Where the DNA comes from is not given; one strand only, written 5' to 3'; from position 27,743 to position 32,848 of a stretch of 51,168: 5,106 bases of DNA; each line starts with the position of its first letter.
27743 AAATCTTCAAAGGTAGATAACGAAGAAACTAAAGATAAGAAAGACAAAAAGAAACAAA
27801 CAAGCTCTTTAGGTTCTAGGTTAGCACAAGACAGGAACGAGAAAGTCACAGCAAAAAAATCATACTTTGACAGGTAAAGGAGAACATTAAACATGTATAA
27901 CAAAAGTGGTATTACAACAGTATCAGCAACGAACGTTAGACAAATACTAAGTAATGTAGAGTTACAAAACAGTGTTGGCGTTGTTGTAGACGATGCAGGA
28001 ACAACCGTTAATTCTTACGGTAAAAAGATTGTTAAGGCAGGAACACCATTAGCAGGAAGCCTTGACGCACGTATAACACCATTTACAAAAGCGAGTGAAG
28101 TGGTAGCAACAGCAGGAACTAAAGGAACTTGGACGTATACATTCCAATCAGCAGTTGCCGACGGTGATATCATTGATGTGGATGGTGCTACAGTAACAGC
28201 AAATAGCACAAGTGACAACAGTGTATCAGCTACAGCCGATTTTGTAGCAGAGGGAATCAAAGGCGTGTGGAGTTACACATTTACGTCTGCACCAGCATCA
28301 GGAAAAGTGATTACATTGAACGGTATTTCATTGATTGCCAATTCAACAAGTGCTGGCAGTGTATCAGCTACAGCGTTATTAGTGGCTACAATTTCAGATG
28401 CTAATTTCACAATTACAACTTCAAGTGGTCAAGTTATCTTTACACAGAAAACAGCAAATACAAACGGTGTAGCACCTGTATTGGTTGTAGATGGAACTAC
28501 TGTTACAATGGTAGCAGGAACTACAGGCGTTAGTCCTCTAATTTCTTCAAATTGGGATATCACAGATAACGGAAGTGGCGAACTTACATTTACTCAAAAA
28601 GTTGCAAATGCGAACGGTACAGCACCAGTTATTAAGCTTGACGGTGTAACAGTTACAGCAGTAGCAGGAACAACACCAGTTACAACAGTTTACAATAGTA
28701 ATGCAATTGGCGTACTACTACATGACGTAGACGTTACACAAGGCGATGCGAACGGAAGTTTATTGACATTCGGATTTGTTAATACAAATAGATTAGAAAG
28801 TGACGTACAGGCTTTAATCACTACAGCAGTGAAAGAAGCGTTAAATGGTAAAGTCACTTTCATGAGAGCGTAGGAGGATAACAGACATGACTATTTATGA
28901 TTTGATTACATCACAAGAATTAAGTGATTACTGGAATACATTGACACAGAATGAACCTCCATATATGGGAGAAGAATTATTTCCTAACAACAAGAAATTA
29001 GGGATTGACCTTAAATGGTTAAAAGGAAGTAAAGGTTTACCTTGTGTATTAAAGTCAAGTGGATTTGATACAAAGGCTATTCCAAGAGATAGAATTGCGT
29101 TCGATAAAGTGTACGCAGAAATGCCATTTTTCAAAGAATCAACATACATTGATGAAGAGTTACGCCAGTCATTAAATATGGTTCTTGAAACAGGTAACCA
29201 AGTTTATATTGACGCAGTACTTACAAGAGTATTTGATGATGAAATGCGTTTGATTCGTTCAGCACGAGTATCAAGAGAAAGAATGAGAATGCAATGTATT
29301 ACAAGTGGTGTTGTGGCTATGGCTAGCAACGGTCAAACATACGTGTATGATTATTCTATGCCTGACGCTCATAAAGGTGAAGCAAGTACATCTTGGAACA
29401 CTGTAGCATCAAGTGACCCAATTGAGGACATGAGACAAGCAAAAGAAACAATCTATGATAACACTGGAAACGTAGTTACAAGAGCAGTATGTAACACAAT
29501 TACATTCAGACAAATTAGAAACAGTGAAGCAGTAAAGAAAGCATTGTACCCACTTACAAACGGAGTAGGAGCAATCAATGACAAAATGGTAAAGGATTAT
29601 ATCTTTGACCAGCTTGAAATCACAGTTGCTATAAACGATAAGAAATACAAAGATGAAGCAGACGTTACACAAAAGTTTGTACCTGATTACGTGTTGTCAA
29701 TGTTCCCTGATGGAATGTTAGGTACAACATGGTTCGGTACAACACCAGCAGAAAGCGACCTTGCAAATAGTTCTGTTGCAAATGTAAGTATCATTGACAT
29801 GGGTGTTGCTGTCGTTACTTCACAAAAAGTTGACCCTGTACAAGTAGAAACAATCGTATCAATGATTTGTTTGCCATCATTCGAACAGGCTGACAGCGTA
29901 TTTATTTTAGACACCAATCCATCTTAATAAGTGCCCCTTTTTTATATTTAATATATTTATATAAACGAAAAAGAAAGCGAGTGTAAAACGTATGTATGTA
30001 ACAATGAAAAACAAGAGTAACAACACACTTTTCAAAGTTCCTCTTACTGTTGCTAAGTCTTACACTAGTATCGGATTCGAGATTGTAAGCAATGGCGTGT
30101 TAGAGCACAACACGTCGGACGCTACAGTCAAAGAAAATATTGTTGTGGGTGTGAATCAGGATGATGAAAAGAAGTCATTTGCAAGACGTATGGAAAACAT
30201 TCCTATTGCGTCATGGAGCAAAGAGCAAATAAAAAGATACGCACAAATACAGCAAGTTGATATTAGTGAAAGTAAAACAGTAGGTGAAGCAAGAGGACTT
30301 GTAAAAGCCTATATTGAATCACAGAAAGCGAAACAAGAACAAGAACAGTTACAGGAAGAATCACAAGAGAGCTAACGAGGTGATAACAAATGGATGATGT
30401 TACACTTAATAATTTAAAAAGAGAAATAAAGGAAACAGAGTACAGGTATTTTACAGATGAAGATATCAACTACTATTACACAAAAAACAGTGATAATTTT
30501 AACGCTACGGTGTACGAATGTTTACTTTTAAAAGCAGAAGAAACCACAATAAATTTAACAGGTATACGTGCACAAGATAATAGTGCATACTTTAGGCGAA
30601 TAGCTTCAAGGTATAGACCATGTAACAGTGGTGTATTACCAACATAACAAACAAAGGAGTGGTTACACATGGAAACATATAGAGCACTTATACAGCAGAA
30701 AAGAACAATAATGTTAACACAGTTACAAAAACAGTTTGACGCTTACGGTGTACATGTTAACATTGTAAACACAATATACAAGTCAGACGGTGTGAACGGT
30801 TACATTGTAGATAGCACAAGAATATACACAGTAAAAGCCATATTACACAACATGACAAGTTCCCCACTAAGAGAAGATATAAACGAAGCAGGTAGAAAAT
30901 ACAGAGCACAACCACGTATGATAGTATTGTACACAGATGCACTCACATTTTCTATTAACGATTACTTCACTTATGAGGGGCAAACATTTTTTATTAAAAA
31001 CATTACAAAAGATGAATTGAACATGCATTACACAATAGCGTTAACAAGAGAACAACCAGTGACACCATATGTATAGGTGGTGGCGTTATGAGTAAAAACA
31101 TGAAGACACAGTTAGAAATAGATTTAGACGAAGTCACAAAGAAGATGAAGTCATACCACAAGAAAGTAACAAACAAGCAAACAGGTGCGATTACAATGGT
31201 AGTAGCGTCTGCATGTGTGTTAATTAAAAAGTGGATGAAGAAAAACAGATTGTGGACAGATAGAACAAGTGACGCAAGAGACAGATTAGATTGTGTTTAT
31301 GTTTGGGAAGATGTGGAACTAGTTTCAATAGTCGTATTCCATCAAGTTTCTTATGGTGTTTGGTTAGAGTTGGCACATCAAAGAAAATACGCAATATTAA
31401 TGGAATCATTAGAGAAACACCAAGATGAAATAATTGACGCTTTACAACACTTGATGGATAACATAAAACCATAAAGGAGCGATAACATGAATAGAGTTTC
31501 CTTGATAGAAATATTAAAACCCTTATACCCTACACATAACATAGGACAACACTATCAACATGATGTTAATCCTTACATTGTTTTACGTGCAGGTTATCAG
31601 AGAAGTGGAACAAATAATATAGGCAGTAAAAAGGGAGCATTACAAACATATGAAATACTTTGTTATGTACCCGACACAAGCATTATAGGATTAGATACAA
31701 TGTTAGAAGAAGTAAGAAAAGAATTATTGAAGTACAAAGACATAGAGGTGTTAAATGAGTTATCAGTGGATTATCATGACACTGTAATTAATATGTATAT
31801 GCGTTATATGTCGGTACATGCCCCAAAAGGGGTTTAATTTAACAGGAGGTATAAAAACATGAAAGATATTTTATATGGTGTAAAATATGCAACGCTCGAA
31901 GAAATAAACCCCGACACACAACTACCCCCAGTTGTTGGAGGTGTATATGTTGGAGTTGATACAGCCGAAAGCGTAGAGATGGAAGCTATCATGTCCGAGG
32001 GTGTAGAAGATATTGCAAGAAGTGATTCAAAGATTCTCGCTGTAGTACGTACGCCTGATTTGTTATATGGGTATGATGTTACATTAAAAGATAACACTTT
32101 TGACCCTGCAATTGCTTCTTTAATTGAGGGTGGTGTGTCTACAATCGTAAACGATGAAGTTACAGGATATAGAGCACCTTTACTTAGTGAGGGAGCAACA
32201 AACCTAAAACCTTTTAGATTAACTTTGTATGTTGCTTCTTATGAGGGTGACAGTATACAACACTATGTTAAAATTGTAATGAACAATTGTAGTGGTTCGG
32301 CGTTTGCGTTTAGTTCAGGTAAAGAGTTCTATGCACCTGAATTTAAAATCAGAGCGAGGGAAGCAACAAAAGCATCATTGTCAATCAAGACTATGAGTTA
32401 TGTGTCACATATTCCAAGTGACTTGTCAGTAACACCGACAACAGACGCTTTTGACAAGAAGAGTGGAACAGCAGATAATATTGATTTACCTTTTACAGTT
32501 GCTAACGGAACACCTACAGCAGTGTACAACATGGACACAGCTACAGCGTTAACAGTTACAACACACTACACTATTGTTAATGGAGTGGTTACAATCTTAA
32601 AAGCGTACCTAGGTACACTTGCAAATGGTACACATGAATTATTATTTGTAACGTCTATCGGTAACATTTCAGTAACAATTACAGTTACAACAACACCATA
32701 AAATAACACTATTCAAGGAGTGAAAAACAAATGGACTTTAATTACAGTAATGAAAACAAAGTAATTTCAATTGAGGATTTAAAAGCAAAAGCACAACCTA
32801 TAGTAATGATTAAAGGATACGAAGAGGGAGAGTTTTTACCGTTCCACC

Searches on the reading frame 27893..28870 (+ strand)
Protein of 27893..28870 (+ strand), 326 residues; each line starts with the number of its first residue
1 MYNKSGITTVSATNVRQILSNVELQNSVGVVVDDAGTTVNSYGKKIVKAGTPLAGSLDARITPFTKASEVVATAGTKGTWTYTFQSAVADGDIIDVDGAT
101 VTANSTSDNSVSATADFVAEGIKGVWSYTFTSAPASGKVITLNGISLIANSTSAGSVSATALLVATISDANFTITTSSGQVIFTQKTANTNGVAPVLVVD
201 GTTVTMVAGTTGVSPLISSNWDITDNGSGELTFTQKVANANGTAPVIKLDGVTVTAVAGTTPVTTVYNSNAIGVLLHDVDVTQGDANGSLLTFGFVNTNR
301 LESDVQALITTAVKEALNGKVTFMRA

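Call 64: search_protein_families(library=phrogs, proteins=[window:27893-28870:+], max_evalue=0.00001)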
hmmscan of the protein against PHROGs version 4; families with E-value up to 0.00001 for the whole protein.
window:27893-28870:+ (326 aa): 1 family
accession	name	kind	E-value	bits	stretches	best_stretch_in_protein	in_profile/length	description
phrog_909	-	head and packaging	3e-17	63.8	1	256-324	46-110/113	major head protein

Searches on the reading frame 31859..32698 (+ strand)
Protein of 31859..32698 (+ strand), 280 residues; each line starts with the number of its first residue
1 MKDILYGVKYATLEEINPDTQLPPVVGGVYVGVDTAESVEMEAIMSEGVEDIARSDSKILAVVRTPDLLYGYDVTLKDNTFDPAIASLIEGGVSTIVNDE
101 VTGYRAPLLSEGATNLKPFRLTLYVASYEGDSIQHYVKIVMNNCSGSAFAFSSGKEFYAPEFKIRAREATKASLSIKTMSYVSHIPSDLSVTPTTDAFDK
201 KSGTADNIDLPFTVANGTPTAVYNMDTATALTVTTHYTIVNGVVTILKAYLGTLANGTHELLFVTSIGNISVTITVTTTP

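Call 64: search_protein_families(library=phrogs, proteins=[window:31859-32698:+], max_evalue=0.00001)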
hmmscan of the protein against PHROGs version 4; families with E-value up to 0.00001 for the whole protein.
window:31859-32698:+ (280 aa): 1 family
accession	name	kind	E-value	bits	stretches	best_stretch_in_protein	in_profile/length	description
phrog_6686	-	tail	6.9e-54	183.9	1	2-233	5-223/271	tail tube protein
